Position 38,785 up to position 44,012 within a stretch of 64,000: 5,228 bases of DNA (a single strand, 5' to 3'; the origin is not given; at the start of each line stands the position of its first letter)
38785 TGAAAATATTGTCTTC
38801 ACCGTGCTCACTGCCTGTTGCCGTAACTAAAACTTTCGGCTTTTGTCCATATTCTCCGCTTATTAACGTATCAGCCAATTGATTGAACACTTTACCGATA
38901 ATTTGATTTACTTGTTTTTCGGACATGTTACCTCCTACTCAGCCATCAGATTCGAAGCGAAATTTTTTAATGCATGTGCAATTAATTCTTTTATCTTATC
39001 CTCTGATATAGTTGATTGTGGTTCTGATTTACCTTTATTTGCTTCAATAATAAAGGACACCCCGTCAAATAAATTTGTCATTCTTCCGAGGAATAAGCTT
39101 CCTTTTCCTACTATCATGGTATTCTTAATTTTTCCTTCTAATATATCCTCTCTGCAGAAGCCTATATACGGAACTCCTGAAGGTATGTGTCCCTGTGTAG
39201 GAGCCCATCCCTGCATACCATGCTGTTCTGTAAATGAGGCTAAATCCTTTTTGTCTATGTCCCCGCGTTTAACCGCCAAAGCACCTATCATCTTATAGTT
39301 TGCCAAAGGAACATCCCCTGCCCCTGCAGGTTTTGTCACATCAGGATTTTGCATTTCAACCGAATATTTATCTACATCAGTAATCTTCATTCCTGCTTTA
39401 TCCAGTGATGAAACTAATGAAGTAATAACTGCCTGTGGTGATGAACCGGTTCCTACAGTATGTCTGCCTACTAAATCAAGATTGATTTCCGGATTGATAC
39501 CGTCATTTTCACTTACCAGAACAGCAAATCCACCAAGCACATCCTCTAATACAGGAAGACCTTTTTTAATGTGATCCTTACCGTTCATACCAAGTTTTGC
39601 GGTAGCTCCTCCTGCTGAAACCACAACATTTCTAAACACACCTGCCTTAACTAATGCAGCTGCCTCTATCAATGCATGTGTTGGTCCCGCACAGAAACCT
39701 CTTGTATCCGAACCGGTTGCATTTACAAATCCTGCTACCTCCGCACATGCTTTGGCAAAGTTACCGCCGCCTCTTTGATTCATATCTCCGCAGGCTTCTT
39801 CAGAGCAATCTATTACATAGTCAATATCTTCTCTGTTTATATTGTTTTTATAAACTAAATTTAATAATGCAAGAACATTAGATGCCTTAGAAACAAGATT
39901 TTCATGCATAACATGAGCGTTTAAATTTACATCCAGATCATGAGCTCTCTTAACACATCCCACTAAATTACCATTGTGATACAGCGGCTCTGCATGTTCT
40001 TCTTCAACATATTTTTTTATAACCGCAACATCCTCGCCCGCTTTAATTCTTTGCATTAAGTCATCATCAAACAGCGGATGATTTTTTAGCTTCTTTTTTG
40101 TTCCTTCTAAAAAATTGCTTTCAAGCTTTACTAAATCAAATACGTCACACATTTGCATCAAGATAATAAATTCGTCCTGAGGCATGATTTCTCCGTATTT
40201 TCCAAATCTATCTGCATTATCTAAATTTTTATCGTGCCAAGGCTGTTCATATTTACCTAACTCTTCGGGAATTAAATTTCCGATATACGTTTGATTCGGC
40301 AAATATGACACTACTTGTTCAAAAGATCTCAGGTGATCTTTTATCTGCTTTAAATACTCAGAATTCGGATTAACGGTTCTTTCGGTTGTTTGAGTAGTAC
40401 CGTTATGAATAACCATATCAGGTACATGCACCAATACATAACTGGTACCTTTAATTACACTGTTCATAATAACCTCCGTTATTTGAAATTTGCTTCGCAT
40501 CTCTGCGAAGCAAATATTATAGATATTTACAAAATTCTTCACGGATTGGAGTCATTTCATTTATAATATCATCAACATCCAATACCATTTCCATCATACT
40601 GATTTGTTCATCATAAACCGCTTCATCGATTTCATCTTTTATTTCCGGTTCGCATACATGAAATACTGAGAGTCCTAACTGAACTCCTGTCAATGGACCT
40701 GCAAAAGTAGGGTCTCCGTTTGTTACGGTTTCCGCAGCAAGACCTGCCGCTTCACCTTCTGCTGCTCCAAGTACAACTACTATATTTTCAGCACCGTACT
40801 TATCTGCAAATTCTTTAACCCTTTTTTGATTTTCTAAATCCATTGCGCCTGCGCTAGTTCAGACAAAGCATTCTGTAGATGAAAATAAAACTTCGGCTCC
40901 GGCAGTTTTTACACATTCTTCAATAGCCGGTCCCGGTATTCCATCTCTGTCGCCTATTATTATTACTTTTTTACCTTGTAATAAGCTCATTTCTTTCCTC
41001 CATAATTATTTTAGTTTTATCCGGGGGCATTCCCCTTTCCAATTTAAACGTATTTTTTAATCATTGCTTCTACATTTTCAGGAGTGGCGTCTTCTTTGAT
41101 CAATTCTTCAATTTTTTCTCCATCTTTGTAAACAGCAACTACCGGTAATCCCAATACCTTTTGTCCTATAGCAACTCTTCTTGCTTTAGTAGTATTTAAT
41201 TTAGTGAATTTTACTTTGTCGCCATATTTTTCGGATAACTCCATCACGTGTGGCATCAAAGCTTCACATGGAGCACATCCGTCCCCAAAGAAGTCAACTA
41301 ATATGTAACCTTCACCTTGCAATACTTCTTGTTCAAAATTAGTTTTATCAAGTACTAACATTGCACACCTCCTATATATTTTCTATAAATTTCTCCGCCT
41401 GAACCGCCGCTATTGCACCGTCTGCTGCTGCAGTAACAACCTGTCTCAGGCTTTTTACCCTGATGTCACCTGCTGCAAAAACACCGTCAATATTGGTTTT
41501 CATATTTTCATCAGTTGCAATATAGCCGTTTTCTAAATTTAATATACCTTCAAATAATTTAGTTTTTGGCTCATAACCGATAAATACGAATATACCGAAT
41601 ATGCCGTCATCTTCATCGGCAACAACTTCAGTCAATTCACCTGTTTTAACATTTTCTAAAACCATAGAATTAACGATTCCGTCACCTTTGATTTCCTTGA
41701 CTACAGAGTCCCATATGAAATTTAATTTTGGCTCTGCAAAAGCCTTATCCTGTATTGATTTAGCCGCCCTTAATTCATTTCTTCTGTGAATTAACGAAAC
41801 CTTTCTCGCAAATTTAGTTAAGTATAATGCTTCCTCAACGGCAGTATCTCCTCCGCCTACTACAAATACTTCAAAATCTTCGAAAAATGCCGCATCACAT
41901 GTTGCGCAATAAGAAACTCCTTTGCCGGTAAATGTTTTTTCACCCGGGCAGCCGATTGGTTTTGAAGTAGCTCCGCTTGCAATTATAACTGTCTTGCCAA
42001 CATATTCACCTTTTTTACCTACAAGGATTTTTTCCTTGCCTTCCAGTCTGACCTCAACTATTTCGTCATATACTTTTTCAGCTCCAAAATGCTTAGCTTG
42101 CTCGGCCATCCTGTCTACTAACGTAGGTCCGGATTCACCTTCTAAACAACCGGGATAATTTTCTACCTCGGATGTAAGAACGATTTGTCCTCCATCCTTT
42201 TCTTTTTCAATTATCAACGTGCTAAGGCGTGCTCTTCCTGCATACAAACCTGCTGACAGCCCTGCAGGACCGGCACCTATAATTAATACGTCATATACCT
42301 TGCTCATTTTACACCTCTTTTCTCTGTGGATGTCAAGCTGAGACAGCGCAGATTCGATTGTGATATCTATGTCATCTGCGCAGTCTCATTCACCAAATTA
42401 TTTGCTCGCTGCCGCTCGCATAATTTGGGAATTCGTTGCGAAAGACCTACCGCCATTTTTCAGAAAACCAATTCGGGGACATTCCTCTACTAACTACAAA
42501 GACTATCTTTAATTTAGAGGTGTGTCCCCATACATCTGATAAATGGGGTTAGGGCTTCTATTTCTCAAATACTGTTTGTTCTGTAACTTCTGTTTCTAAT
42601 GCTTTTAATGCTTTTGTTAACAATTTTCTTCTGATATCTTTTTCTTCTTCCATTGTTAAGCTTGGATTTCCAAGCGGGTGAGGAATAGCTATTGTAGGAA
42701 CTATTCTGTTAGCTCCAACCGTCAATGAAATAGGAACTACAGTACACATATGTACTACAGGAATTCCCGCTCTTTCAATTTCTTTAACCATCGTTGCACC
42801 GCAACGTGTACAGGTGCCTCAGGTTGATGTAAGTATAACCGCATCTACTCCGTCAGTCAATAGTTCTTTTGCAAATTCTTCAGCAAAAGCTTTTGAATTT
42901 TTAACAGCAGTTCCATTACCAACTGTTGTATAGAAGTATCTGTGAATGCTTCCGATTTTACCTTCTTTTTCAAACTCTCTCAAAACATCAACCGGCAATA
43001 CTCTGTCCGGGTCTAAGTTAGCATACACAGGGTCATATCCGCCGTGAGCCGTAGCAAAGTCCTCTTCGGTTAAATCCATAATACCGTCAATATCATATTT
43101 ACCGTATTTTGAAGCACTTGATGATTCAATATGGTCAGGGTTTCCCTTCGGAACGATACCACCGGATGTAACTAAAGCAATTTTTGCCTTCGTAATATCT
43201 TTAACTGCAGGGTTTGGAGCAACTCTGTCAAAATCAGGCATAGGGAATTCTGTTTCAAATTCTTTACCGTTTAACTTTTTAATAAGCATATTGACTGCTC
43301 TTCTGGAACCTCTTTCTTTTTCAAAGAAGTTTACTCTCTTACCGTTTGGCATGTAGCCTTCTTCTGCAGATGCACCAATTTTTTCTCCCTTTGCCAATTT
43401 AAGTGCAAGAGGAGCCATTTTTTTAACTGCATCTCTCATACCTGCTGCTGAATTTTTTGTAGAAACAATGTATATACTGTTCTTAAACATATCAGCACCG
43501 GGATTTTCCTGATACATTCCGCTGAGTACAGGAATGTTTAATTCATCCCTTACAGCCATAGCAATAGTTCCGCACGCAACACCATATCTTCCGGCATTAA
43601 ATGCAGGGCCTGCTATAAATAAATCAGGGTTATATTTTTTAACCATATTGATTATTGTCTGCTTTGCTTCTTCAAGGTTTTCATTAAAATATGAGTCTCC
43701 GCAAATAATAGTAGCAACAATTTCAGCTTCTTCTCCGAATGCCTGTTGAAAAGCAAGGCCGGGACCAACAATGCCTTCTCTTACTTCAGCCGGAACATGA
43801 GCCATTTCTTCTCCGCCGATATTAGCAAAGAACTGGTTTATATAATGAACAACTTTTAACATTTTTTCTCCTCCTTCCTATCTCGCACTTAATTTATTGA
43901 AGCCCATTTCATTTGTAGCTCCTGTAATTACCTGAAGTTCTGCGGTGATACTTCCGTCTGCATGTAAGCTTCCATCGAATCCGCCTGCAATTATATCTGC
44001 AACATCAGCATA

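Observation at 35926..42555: Modular multi-stem repeat with compensatory changes and a terminator/antiterminator-like overlap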

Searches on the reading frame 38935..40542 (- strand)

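Call 51: search_protein_families(library=ncbifam, proteins=[window:38935-40542:-], max_evalue=0.00001)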
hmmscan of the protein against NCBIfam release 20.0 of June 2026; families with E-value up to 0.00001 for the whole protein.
window:38935-40542:- (535 aa): 1 family
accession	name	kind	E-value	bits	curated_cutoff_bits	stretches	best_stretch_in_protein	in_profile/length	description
NF040746.1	reduct_C_beta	equivalog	4.8e-249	826.6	450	1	28-503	1-477/477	glycine/sarcosine/betaine reductase complex component C subunit beta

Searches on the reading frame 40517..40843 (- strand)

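Call 51: search_protein_families(library=ncbifam, proteins=[window:40517-40843:-], max_evalue=0.00001)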
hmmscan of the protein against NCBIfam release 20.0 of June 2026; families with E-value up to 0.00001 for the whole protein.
window:40517-40843:- (108 aa): 1 family
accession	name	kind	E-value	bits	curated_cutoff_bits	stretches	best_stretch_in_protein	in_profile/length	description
NF040748.1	reduct_selen_A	equivalog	4.6e-54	182.4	130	1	1-105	47-151/151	glycine/sarcosine/betaine reductase complex selenoprotein A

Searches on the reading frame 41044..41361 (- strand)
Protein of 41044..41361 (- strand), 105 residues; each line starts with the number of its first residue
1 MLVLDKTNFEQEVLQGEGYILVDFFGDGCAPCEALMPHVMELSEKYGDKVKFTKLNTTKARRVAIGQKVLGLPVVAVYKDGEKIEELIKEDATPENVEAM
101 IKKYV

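Call 51: search_protein_families(library=ncbifam, proteins=[window:41044-41361:-], max_evalue=0.00001)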
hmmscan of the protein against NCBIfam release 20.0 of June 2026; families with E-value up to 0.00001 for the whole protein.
window:41044-41361:- (105 aa): 7 families
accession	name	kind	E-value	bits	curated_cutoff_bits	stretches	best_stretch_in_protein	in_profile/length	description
NF047697.1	ThioredTrxAClost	equivalog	4.7e-48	161.7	140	1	1-105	1-105/105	thioredoxin TrxA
TIGR01068.1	thioredoxin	equivalog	2.4e-18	66.2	96.8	1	5-89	2-86/101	thioredoxin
NF006898.0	PRK09381.1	equivalog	1.8e-12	47.6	138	1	4-83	8-87/109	thioredoxin TrxA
NF008229.0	PRK10996.1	equivalog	3.4e-11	43.1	125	1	11-87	46-122/141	thioredoxin TrxC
TIGR01126.1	pdi_dom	equivalog_domain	3.8e-10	40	107.2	1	5-103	2-103/105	protein disulfide-isomerase domain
NF002854.0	PRK03147.1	subfamily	6.7e-07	29.4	170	0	4-53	50-99/176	thiol-disulfide oxidoreductase ResA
TIGR01130.1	ER_PDI_fam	subfamily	8.7e-07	28.8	344.25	1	7-92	353-437/476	protein disulfide-isomerase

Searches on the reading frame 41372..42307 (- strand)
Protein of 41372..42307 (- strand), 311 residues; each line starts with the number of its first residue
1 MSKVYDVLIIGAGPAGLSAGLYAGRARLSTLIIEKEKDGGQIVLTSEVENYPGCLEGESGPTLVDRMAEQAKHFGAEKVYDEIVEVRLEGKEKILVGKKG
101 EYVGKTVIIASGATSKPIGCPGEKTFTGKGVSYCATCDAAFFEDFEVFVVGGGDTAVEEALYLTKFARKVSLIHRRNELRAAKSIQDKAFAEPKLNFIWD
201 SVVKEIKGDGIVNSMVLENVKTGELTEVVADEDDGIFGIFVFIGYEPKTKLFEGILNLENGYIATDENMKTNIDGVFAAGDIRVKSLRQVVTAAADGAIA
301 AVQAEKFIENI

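Call 51: search_protein_families(library=ncbifam, proteins=[window:41372-42307:-], max_evalue=0.00001)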
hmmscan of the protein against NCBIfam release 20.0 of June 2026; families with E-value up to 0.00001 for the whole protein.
window:41372-42307:- (311 aa): 41 families (the best 25 are shown)
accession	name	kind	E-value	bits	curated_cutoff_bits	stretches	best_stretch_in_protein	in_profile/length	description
TIGR03143.1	AhpF_homolog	hypoth_equivalog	4e-117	392.1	687.65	1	1-310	1-310/555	putative alkyl hydroperoxide reductase F subunit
TIGR01292.1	TRX_reduct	equivalog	3.2e-112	374.2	343.45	1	5-308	1-300/300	thioredoxin-disulfide reductase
NF007614.0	PRK10262.1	equivalog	1.7e-72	244.3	644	1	3-310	5-316/321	thioredoxin-disulfide reductase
TIGR03140.1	AhpF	equivalog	1.4e-55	188.8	502.9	1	3-304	211-508/515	alkyl hydroperoxide reductase subunit F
TIGR04018.1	Bthiol_YpdA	hypoth_equivalog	1e-22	80.4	339.9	2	78-284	88-290/316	YpdA family putative bacillithiol disulfide reductase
TIGR01350.1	lipoamide_DH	equivalog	2.3e-17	62.9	408.8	2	85-302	110-327/461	dihydrolipoyl dehydrogenase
TIGR02053.1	MerA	equivalog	2.2e-13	50.1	454.45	1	87-304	112-328/465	mercury(II) reductase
NF009410.0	PRK12771.1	subfamily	2.3e-13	49.6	516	1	145-309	269-446/566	NAD(P)-binding protein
NF004945.0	PRK06292.2-3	equivalog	1.6e-12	47.1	494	1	98-287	124-309/457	dihydrolipoyl dehydrogenase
TIGR03385.1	CoA_CoA_reduc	equivalog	3.5e-12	45.8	578.8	1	78-284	74-284/439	CoA-disulfide reductase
NF004776.0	PRK06116.1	equivalog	5e-12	45.6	480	1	85-285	114-307/450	glutathione-disulfide reductase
NF009409.0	PRK12770.1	subfamily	1.5e-11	44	343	1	142-309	171-351/360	putative glutamate synthase subunit beta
NF040505.1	ArsO_flavin_mono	equivalog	1.4e-10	41.1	425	0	85-167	99-183/346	ArsO family NAD(P)H-dependent flavin-containing monooxygenase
TIGR01316.1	gltA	equivalog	3e-10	39.5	471.75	1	146-307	274-448/449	NADPH-dependent glutamate synthase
TIGR02032.1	GG-red-SF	subfamily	3.6e-10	40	158.8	1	5-41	1-37/297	geranylgeranyl reductase family protein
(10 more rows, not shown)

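Call 63: find_encoding_contigs(protein=window:41372-42307:-, flank=1500, max_places=8)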
Protein window:41372-42307:- (311 aa): 17 contigs read that carry it; 8 places shown.
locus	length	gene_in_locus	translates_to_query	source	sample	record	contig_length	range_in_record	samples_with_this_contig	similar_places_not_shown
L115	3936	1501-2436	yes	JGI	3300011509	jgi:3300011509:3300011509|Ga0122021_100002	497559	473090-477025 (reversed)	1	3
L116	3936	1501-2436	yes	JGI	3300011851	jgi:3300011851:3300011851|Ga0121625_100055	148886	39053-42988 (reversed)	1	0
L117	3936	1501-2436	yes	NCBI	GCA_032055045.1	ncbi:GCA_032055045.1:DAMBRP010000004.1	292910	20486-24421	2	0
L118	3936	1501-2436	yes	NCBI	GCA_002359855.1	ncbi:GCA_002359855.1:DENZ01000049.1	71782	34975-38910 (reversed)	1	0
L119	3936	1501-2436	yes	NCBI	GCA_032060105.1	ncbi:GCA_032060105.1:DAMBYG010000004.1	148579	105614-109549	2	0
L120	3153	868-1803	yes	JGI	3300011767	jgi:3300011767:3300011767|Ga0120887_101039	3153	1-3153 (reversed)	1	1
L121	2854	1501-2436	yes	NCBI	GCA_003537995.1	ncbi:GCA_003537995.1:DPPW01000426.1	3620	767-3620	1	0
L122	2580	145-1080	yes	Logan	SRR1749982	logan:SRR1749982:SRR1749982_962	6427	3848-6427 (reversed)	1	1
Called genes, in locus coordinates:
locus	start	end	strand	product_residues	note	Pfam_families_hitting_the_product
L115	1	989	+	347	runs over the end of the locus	PF07355:GRDB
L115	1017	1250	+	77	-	-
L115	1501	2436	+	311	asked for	PF00890:FAD_binding_2 (weak), PF01134:GIDA (faint), PF01266:DAO (faint), PF01946:Thi4 (faint), PF03486:HI0933_like (faint), PF07992:Pyr_redox_2, PF13738:Pyr_redox_3, PF00070:Pyr_redox, +1 more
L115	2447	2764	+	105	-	PF00085:Thioredoxin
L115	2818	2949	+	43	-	PF04723:GRDA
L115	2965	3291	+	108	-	PF04723:GRDA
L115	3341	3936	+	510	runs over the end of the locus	PF19364:DUF5940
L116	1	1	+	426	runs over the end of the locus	PF09338:Gly_reductase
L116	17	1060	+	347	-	PF07355:GRDB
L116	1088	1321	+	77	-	-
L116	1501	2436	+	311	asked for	PF00890:FAD_binding_2 (weak), PF01134:GIDA (faint), PF01266:DAO (faint), PF01946:Thi4 (faint), PF03486:HI0933_like (faint), PF07992:Pyr_redox_2, PF13738:Pyr_redox_3, PF00070:Pyr_redox, +1 more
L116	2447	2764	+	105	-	PF00085:Thioredoxin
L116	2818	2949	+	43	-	PF04723:GRDA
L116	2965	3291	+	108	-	PF04723:GRDA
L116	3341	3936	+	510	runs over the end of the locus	PF19364:DUF5940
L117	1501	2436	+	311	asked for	PF00890:FAD_binding_2 (weak), PF01134:GIDA (faint), PF01266:DAO (faint), PF01946:Thi4 (faint), PF03486:HI0933_like (faint), PF07992:Pyr_redox_2, PF13738:Pyr_redox_3, PF00070:Pyr_redox, +1 more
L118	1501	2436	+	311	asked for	PF00890:FAD_binding_2 (weak), PF01134:GIDA (faint), PF01266:DAO (faint), PF01946:Thi4 (faint), PF03486:HI0933_like (faint), PF07992:Pyr_redox_2, PF13738:Pyr_redox_3, PF00070:Pyr_redox, +1 more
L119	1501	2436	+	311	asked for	PF00890:FAD_binding_2 (weak), PF01134:GIDA (faint), PF01266:DAO (faint), PF01946:Thi4 (faint), PF03486:HI0933_like (faint), PF07992:Pyr_redox_2, PF13738:Pyr_redox_3, PF00070:Pyr_redox, +1 more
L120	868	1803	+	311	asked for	PF00890:FAD_binding_2 (weak), PF01134:GIDA (faint), PF01266:DAO (faint), PF01946:Thi4 (faint), PF03486:HI0933_like (faint), PF07992:Pyr_redox_2, PF13738:Pyr_redox_3, PF00070:Pyr_redox, +1 more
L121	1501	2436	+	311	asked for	PF00890:FAD_binding_2 (weak), PF01134:GIDA (faint), PF01266:DAO (faint), PF01946:Thi4 (faint), PF03486:HI0933_like (faint), PF07992:Pyr_redox_2, PF13738:Pyr_redox_3, PF00070:Pyr_redox, +1 more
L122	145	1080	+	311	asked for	PF00890:FAD_binding_2 (weak), PF01134:GIDA (faint), PF01266:DAO (faint), PF01946:Thi4 (faint), PF03486:HI0933_like (faint), PF07992:Pyr_redox_2, PF13738:Pyr_redox_3, PF00070:Pyr_redox, +1 more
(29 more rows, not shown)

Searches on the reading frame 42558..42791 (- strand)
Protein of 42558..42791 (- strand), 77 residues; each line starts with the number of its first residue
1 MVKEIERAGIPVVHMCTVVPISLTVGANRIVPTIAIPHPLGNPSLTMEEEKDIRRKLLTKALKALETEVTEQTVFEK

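Call 51: search_protein_families(library=ncbifam, proteins=[window:42558-42791:-], max_evalue=0.00001)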
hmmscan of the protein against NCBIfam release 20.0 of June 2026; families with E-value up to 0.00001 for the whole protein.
window:42558-42791:- (77 aa): 4 families
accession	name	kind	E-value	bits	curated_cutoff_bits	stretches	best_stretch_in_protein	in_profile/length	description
TIGR01917.1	gly_red_sel_B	equivalog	4.1e-40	138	602.2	1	1-76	356-431/431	glycine reductase complex selenoprotein B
TIGR01918.1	various_sel_PB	subfamily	8.2e-39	133.8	65.45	1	1-76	356-431/431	glycine/betaine/sarcosine/D-proline family reductase selenoprotein B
NF040794.1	sarcosine_GrdF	exception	6.8e-36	123.8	800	1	1-76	360-435/435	sarcosine reductase complex component B subunit beta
NF040795.1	betaine_GrdH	exception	3.3e-28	98.8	775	1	1-76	357-432/435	betaine reductase selenoprotein B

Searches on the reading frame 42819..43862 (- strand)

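Call 51: search_protein_families(library=ncbifam, proteins=[window:42819-43862:-], max_evalue=0.00001)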
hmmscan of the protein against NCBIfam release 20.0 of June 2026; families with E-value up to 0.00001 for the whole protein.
window:42819-43862:- (347 aa): 6 families
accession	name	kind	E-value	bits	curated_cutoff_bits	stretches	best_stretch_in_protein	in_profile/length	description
TIGR01917.1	gly_red_sel_B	equivalog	2.6e-169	563.7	602.2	1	3-347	1-345/431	glycine reductase complex selenoprotein B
NF040794.1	sarcosine_GrdF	exception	4.1e-167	556.2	800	1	2-347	4-349/435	sarcosine reductase complex component B subunit beta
TIGR01918.1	various_sel_PB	subfamily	4e-166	553.3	65.45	1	3-347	1-345/431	glycine/betaine/sarcosine/D-proline family reductase selenoprotein B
NF040795.1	betaine_GrdH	exception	6e-129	430.8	775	1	3-347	1-346/435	betaine reductase selenoprotein B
NF041545.1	GrdB_like_no_Se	equivalog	9.4e-32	110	175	1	3-165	1-166/171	GrdB-related putative oxidoreductase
TIGR04483.1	D_pro_red_PrdB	equivalog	3.2e-15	56.2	300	1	218-346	22-146/238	D-proline reductase (dithiol) protein PrdB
